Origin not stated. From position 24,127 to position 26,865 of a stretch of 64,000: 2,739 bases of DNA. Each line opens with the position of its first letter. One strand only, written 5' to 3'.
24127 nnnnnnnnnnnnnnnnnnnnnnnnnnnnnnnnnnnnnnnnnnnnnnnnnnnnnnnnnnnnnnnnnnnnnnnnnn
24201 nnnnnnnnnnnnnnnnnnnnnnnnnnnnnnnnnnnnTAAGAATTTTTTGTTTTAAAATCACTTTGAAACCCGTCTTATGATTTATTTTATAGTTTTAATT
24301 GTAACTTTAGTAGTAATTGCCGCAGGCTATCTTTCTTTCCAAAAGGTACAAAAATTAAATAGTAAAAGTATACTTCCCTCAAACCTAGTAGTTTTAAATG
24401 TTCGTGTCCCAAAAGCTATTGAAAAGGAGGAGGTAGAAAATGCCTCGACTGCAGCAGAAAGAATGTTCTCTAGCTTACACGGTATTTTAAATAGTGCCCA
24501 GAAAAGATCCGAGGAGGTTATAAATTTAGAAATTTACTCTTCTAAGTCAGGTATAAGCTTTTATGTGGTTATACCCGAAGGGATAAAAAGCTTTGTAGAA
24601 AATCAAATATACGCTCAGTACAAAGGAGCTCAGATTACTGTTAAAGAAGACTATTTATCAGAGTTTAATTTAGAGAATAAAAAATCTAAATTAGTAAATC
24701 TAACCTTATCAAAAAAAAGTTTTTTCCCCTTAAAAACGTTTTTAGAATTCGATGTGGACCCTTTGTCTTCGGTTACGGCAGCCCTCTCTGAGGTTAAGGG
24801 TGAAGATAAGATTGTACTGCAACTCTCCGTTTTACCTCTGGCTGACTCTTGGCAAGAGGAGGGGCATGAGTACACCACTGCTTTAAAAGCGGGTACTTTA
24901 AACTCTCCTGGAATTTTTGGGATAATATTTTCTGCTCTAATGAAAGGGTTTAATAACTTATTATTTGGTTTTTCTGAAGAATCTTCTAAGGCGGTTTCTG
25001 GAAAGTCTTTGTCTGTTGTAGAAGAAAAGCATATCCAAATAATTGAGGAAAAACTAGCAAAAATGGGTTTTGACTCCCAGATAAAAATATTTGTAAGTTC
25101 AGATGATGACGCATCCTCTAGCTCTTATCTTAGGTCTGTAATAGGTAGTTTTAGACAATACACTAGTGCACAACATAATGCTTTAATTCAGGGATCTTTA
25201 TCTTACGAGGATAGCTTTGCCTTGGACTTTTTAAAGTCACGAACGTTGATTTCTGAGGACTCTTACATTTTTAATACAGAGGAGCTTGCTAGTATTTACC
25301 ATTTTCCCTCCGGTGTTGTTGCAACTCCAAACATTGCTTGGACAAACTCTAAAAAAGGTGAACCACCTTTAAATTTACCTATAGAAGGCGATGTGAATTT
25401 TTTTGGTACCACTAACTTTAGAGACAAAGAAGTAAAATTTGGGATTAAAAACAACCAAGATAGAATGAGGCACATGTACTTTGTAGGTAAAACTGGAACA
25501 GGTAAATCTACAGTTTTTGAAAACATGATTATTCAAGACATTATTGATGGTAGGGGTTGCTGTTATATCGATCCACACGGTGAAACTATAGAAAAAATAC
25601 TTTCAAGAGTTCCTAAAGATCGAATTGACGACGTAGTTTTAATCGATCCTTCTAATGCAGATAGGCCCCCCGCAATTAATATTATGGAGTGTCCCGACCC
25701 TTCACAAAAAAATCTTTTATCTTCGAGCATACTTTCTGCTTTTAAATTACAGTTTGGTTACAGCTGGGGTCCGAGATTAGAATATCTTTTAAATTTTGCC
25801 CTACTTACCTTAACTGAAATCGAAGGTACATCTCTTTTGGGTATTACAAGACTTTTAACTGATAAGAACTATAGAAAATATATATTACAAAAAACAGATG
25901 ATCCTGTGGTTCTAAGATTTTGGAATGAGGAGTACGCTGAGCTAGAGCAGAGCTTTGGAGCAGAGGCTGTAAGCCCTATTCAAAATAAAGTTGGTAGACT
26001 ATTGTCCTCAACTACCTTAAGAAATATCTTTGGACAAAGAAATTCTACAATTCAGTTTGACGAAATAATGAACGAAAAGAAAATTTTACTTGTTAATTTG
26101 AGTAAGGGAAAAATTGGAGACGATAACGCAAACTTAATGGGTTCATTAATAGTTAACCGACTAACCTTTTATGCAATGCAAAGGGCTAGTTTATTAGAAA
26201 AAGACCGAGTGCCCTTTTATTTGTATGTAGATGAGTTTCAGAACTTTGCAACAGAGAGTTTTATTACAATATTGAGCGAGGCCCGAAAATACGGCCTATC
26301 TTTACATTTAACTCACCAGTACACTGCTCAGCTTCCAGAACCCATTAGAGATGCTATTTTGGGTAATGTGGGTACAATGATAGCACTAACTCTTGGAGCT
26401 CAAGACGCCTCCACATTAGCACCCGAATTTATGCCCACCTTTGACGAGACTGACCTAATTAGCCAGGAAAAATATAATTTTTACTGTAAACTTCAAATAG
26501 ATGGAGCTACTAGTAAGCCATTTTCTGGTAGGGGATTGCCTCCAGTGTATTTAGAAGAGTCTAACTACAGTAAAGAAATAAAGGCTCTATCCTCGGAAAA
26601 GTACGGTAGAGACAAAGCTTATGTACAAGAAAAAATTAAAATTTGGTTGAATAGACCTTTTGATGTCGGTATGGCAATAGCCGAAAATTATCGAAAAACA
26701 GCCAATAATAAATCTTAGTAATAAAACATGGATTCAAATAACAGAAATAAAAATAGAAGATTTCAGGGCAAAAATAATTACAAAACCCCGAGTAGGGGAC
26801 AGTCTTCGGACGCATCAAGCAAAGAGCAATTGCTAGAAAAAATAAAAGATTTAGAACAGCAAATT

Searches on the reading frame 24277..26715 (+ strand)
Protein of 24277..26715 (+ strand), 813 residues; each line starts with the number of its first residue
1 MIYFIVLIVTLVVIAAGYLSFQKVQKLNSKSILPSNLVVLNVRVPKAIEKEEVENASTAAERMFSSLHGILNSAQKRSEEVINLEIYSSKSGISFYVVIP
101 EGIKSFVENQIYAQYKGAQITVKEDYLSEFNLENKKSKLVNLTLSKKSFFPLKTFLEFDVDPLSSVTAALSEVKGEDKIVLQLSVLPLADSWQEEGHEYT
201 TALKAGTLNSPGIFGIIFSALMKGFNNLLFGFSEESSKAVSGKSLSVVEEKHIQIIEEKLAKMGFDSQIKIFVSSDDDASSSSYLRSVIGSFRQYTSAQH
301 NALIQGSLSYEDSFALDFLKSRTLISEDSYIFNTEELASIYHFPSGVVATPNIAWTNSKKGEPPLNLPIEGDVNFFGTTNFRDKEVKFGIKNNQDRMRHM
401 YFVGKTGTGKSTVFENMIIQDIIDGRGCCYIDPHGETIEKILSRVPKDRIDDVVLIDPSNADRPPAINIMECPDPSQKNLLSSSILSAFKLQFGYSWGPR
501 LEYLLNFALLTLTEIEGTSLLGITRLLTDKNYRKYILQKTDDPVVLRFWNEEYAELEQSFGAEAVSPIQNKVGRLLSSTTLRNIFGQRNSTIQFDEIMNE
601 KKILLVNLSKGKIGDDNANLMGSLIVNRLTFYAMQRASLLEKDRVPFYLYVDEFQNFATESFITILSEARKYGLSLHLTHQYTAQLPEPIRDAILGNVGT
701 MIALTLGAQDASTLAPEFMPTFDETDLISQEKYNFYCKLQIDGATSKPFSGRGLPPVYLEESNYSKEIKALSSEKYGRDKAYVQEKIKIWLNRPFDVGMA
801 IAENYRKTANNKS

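Call 67: search_protein_families(library=pfam, proteins=[window:24277-26715:+], max_evalue=0.001)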
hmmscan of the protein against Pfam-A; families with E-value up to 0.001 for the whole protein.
window:24277-26715:+ (813 aa): 3 families
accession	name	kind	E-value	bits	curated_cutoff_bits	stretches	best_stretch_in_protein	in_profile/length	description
PF12696.13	TraG-D_C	-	7.8e-06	26.3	22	1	646-713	1-71/126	TraM recognition site of TraD and TraG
PF01935.23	DUF87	-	7.5e-05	23.4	23.2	1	383-619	9-210/220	Helicase HerA, central domain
PF10412.15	TrwB_AAD_bind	-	0.00023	20.6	20.5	0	397-443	15-61/387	Type IV secretion-system coupling protein DNA-binding domain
